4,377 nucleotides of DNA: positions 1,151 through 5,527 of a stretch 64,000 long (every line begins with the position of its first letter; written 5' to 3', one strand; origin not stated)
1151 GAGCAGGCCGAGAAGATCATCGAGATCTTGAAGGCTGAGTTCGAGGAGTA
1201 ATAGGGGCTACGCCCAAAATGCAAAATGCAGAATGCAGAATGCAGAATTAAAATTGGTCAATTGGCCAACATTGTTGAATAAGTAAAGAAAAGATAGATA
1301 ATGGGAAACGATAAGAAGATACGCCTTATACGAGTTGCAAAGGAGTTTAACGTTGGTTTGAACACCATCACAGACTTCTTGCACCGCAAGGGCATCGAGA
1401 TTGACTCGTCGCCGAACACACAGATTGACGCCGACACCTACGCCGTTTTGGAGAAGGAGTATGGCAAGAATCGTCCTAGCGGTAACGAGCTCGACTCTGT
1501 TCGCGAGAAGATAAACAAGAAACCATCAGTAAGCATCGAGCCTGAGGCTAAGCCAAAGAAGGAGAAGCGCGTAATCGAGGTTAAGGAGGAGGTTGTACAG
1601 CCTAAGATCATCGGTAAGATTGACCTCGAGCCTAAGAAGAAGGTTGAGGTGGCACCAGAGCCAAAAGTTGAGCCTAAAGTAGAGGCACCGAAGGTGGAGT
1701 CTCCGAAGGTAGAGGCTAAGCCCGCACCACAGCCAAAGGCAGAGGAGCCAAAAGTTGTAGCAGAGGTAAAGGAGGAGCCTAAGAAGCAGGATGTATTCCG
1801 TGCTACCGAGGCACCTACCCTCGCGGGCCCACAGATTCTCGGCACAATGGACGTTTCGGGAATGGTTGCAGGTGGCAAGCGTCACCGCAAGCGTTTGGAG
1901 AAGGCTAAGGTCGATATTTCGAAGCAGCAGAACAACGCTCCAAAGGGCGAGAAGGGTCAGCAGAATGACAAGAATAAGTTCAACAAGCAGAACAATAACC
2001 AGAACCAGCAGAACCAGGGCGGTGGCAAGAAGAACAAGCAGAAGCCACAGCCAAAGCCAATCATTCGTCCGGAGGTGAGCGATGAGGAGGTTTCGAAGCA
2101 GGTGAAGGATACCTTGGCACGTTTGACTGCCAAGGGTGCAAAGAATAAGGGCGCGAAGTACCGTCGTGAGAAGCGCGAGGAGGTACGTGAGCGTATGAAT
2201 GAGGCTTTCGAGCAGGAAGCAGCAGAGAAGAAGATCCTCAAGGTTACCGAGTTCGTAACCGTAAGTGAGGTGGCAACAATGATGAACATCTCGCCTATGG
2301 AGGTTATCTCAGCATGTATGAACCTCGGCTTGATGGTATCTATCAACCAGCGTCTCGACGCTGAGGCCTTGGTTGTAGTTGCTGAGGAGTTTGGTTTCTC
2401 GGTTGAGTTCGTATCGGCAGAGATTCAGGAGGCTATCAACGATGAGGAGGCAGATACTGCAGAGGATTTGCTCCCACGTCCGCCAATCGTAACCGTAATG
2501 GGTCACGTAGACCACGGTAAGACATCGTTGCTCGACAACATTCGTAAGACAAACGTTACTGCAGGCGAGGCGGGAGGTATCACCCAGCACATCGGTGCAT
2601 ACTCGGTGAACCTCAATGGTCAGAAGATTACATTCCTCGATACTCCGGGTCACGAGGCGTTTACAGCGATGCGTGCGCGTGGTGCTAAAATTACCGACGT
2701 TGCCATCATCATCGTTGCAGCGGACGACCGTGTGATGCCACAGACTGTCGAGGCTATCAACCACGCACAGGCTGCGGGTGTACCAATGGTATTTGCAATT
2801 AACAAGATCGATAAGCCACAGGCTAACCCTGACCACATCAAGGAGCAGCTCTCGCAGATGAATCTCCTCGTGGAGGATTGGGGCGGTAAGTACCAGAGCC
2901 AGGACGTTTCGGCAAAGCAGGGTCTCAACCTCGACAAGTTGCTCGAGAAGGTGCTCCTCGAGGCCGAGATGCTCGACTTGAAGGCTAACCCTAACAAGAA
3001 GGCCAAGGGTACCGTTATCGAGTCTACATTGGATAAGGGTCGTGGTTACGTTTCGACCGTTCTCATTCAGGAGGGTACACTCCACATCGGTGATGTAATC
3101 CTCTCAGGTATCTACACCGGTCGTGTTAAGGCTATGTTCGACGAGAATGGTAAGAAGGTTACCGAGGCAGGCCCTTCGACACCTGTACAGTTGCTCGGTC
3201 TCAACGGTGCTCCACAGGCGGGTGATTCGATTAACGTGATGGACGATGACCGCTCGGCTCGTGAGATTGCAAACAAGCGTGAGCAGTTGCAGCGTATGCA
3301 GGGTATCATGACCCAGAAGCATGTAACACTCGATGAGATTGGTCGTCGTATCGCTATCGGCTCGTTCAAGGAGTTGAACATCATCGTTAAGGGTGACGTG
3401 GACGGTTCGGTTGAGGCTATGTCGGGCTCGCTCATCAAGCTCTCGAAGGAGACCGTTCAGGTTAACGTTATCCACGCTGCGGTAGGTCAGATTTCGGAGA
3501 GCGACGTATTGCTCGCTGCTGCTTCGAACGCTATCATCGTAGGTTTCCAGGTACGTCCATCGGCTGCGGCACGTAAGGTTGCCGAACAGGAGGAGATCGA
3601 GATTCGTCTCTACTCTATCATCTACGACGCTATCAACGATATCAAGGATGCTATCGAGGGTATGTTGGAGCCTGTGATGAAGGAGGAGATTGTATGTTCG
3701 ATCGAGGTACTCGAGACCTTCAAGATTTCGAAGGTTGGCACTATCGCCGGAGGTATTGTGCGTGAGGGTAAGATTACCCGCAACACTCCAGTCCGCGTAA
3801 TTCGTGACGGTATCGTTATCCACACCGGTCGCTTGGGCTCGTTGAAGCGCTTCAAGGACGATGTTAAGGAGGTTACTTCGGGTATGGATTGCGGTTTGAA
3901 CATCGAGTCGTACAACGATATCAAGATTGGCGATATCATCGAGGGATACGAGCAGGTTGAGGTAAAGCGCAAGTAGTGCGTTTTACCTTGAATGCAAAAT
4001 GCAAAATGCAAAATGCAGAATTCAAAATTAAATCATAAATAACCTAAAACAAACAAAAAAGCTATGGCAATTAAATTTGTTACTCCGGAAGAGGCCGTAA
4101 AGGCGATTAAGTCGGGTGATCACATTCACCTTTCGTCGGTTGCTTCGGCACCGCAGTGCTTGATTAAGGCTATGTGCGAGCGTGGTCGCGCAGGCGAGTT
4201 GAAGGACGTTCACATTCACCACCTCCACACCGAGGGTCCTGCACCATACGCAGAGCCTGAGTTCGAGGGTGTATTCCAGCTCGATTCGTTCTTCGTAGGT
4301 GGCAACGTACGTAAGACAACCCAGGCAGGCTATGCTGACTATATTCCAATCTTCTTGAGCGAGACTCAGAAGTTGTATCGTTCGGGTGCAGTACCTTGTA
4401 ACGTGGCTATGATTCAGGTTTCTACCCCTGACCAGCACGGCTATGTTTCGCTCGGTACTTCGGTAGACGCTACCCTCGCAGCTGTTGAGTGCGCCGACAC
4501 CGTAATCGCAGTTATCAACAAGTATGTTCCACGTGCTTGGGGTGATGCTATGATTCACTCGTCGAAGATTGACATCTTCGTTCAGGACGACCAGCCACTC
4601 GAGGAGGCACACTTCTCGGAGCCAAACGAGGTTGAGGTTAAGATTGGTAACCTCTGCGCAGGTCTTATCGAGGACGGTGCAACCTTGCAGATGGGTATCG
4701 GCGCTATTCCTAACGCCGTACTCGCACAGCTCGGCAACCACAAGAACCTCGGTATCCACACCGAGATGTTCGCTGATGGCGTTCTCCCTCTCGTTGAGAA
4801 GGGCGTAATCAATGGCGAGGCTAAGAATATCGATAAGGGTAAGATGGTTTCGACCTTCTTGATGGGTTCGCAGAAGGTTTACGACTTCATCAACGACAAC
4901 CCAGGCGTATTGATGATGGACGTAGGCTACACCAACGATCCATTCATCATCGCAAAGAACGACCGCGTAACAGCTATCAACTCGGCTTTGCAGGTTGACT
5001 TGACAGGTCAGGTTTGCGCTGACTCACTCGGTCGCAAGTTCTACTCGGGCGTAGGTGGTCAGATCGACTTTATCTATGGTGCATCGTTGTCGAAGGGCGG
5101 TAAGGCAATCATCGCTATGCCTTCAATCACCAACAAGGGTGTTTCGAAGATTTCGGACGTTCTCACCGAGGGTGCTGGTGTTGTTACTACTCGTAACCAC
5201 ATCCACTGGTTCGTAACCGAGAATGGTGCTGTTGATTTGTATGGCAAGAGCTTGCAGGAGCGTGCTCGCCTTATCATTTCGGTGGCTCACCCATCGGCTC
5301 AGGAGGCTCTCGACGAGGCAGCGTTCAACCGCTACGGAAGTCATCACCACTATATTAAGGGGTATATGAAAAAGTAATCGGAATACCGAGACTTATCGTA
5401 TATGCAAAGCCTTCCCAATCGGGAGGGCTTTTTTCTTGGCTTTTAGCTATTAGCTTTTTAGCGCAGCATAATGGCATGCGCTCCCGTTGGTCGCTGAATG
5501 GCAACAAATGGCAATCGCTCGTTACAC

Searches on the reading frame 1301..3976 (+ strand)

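Call 19: search_protein_families(library=pfam, proteins=[window:1301-3976:+])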
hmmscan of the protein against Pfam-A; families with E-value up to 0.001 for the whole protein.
window:1301-3976:+ (891 aa): 9 families
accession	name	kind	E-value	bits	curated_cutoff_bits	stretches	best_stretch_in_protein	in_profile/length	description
PF11987.13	IF-2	-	2e-40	137.8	27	1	671-782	6-117/117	Translation-initiation factor 2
PF00009.33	GTP_EFTU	-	8.7e-34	117.2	26.5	1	396-552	5-183/188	Elongation factor Tu GTP binding domain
PF22042.2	EF-G_D2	-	1.6e-28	99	27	1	567-646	1-83/84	Elongation factor G domain 2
PF04760.21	IF2_N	-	5e-16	58.7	25.3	1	316-366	1-52/53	Translation initiation factor IF-2, N-terminal region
PF01926.29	MMR_HSR1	-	6.5e-11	42.8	21.9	1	397-502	2-113/113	50S ribosome-binding GTPase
PF03144.31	GTP_EFTU_D2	-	1.4e-07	32.3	30.3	1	813-880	1-72/73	Elongation factor Tu domain 2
PF02421.24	FeoB_N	-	1.1e-05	25.5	27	1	397-519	3-131/156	Ferrous iron transport protein B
PF00071.28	Ras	-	1.7e-05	24.9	21.6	1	398-553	3-158/162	Ras family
PF00025.27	Arf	-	0.0004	20.3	22.3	1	400-551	20-170/174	ADP-ribosylation factor family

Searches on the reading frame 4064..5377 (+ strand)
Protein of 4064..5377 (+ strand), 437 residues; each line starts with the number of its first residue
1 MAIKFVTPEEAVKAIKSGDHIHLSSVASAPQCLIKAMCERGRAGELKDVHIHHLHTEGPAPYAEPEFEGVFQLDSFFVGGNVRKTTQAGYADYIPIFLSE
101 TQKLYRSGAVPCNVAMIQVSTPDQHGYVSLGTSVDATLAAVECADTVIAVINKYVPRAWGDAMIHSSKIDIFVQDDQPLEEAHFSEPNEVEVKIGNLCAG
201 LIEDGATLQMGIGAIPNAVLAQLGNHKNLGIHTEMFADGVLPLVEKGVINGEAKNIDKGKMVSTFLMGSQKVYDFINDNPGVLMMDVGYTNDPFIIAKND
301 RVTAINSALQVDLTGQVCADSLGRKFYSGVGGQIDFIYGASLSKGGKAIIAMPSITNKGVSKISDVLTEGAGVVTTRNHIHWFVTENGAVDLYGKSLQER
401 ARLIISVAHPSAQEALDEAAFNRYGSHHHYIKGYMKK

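Call 19: search_protein_families(library=pfam, proteins=[window:4064-5377:+])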
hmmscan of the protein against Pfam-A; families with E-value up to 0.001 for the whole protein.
window:4064-5377:+ (437 aa): 2 families
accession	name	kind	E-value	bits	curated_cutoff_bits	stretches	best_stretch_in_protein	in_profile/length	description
PF13336.12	AcetylCoA_hyd_C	-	5.5e-59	198.9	23.7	1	268-420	1-154/154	Acetyl-CoA hydrolase/transferase C-terminal domain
PF02550.21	AcetylCoA_hydro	-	7.8e-25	88.5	24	1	5-177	9-191/198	Acetyl-CoA hydrolase/transferase N-terminal domain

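Call 25: find_encoding_contigs(protein=window:4064-5377:+, flank=3000, max_places=10)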
Protein window:4064-5377:+ (437 aa): no gene with exactly this product is on record in the collection.

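Call 31: find_homologous_proteins(query=window:4064-5377:+, max_evalue=1e-100)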
Query window:4064-5377:+ (437 aa): 7936 proteins with E <= 1e-100 among 8000 candidates; the best 120 are listed.
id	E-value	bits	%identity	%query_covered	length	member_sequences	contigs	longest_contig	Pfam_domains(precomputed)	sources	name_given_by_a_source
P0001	0.0e+0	1044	87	88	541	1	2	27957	PF13336.13,PF02550.22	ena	-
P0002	1.9e-289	977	98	100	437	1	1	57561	PF13336.13,PF02550.22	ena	-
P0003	1.1e-288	975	98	100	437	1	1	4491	PF13336.13,PF02550.22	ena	-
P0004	8.8e-287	969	98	100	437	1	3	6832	PF13336.13,PF02550.22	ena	-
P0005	9.7e-287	968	98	100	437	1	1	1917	PF13336.13,PF02550.22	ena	-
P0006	9.2e-286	965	97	100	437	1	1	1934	PF13336.13,PF02550.22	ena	-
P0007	5.5e-280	946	96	100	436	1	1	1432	PF13336.13,PF02550.22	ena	-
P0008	5.0e-278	940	96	100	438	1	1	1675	PF13336.13,PF02550.22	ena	-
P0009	1.3e-277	938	95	100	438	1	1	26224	PF13336.13,PF02550.22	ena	-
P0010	1.8e-277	938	95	100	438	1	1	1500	PF13336.13,PF02550.22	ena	-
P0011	2.5e-277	937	94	100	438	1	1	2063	PF13336.13,PF02550.22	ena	-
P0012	2.5e-277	937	95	100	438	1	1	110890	PF13336.13,PF02550.22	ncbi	-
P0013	2.8e-277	937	95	100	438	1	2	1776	PF13336.13,PF02550.22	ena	-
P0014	2.8e-277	937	95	100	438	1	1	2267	PF13336.13,PF02550.22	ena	-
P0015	3.5e-277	937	95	100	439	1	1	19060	PF13336.13,PF02550.22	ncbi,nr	ncbi:MAG: acetyl-CoA hydrolase/transferase family protein [Alistipes sp.]|nr:acetyl-CoA hydrolase/tr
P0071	1.2e-275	932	94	100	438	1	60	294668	PF13336.13,PF02550.22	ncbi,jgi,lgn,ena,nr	ncbi:MAG: acetyl-CoA hydrolase/transferase family protein [Alistipes sp.]|nr:acetyl-CoA hydrolase/tr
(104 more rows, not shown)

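Call 32: find_encoding_contigs(protein=P0002, flank=10000, max_places=5)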
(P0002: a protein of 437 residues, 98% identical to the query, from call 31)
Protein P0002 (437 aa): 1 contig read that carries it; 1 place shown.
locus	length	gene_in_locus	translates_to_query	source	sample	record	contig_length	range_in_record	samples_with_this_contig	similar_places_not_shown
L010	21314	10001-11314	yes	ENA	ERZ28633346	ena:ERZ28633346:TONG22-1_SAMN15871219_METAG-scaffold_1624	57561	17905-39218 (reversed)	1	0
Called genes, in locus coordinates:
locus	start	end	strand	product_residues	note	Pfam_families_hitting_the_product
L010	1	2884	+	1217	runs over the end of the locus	-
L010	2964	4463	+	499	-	PF00474:SSF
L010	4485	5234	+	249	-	PF03372:Exo_endo_phos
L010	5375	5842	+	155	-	PF02576:RimP_N (weak)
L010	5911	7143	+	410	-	PF08529:NusA_N, PF13184:KH_NusA_1st, PF26594:KH_NusA_2nd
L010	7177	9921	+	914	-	PF04760:IF2_N, PF00009:GTP_EFTU, PF00071:Ras (faint), PF01926:MMR_HSR1, PF22042:EF-G_D2, PF11987:IF-2, PF03144:GTP_EFTU_D2 (weak)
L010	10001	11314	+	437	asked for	PF02550:AcetylCoA_hydro, PF13336:AcetylCoA_hyd_C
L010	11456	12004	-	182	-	-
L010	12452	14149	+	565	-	PF25443:ANG-1 (faint), PF13306:LRR_5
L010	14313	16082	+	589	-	PF00251:Glyco_hydro_32N, PF08244:Glyco_hydro_32C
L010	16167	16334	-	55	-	PF00037:Fer4, PF13237:Fer4_10, PF12838:Fer4_7, PF13187:Fer4_9, PF13484:Fer4_16 (weak), PF25160:LdpA_Fe-S-bd (weak), PF00037:Fer4, PF12837:Fer4_6, +5 more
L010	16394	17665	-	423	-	PF02403:Seryl_tRNA_N, PF00587:tRNA-synt_2b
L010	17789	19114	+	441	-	PF01120:Alpha_L_fucos, PF14871:GHL6 (weak)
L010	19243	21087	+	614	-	PF01136:Peptidase_U32, PF12392:DUF3656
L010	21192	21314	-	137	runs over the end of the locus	-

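Call 42: find_encoding_contigs(protein=P0071, flank=10000, max_places=10)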
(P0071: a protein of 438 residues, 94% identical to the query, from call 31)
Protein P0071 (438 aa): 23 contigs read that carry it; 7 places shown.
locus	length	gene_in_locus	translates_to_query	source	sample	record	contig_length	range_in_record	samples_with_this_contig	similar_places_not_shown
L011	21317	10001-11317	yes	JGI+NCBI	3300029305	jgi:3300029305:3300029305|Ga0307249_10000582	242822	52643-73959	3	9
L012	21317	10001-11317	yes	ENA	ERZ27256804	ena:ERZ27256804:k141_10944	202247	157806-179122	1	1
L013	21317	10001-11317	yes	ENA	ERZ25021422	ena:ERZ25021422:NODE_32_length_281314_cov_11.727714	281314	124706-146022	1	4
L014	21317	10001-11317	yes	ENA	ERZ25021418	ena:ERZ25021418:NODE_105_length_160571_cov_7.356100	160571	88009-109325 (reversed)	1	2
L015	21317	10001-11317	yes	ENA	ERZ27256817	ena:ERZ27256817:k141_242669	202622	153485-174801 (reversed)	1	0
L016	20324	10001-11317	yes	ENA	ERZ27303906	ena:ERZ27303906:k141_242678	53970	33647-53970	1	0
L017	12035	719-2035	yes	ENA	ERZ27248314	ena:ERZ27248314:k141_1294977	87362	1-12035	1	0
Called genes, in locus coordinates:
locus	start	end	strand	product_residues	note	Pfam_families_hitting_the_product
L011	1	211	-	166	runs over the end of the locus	-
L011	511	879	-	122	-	-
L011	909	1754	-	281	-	-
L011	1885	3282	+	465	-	PF03331:LpxC, PF07977:FabA, PF22817:ApeP-like, PF22818:ApeI-like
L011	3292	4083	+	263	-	PF25084:LbH_EIF2B (faint), PF25087:GMPPB_C (weak), PF00132:Hexapep, PF13720:Acetyltransf_11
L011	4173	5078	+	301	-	PF00756:Esterase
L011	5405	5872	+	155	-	PF02576:RimP_N (weak)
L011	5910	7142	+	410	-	PF08529:NusA_N, PF13184:KH_NusA_1st, PF26594:KH_NusA_2nd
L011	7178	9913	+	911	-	PF04760:IF2_N, PF00009:GTP_EFTU, PF00071:Ras (weak), PF01926:MMR_HSR1, PF22042:EF-G_D2, PF11987:IF-2, PF03144:GTP_EFTU_D2 (weak)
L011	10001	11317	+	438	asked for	PF02550:AcetylCoA_hydro, PF13336:AcetylCoA_hyd_C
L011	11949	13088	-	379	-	PF14903:WG_beta_rep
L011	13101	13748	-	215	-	PF00092:VWA, PF13519:VWA_2 (weak)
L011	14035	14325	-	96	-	PF02026:RyR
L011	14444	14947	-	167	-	PF13240:Zn_Ribbon_1 (weak)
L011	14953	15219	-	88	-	-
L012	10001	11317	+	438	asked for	PF02550:AcetylCoA_hydro, PF13336:AcetylCoA_hyd_C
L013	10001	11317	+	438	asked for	PF02550:AcetylCoA_hydro, PF13336:AcetylCoA_hyd_C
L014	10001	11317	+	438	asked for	PF02550:AcetylCoA_hydro, PF13336:AcetylCoA_hyd_C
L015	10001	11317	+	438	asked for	PF02550:AcetylCoA_hydro, PF13336:AcetylCoA_hyd_C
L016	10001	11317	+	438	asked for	PF02550:AcetylCoA_hydro, PF13336:AcetylCoA_hyd_C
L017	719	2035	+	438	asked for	PF02550:AcetylCoA_hydro, PF13336:AcetylCoA_hyd_C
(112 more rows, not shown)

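Call 89: search_protein_families(library=ncbifam, proteins=[L010:11456-12004:-], max_evalue=0.01)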
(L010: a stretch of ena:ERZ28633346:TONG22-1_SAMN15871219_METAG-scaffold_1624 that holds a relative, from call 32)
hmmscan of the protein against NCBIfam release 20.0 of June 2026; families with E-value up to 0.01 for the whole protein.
L010:11456-12004:- (182 aa): 3 families
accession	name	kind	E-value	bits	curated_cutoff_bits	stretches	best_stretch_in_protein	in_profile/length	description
TIGR04258.1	4helix_suffix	equivalog_domain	8e-19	67.3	40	1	135-181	3-49/49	four helix bundle suffix domain-containing protein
TIGR02436.1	TIGR02436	subfamily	5.9e-05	23.2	24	1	23-88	7-70/109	four helix bundle protein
NF003092.0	PRK04017.1-3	equivalog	0.0043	17.1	193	0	111-166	34-88/125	hypothetical protein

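Call 93: find_encoding_contigs(protein=P0004, flank=6000, max_places=6)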
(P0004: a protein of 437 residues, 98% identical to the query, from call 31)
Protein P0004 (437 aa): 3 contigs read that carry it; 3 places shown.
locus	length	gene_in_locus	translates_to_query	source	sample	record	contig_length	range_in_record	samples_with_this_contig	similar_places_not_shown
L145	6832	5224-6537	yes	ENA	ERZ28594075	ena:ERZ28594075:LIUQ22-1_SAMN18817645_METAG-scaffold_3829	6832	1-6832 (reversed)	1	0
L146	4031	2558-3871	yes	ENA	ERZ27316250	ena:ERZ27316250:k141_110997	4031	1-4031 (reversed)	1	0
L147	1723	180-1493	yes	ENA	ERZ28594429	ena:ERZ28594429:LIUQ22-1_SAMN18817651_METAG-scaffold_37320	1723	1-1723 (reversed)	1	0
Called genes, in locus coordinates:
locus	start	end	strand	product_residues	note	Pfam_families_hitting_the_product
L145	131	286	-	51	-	-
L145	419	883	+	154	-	PF02576:RimP_N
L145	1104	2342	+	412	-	PF08529:NusA_N, PF13184:KH_NusA_1st, PF26594:KH_NusA_2nd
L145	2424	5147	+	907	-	PF04760:IF2_N, PF00009:GTP_EFTU, PF00071:Ras (faint), PF01926:MMR_HSR1, PF02421:FeoB_N (faint), PF22042:EF-G_D2, PF11987:IF-2, PF03144:GTP_EFTU_D2 (weak)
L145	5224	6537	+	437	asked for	PF02550:AcetylCoA_hydro, PF13336:AcetylCoA_hyd_C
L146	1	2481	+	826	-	?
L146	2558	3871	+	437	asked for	PF02550:AcetylCoA_hydro, PF13336:AcetylCoA_hyd_C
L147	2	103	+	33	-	?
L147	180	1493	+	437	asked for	PF02550:AcetylCoA_hydro, PF13336:AcetylCoA_hyd_C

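Call 98: find_encoding_contigs(protein=P0009, flank=10000, max_places=4)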
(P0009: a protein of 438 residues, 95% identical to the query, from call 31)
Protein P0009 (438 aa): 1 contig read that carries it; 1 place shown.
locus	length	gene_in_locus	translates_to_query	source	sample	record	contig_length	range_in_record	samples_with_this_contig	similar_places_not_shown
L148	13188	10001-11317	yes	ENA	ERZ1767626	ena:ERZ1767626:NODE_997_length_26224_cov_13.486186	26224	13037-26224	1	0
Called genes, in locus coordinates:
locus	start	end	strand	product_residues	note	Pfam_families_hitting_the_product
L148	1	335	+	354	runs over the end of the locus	PF11276:DUF3078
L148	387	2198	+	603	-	PF00595:PDZ, PF13180:PDZ_2, PF17820:PDZ_6, PF03572:Peptidase_S41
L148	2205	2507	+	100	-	-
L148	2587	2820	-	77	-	-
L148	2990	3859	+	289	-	PF12833:HTH_18, PF00165:HTH_AraC (weak)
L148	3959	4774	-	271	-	PF02548:Pantoate_transf, PF13714:PEP_mutase (weak)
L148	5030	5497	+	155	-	PF02576:RimP_N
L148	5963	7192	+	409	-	PF08529:NusA_N, PF00575:S1 (weak), PF13184:KH_NusA_1st, PF26594:KH_NusA_2nd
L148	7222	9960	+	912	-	PF04760:IF2_N, PF00009:GTP_EFTU, PF00071:Ras (weak), PF01926:MMR_HSR1, PF02421:FeoB_N (weak), PF22042:EF-G_D2, PF11987:IF-2, PF03144:GTP_EFTU_D2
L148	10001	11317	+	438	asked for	PF02550:AcetylCoA_hydro, PF13336:AcetylCoA_hyd_C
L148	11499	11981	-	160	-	-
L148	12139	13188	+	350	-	?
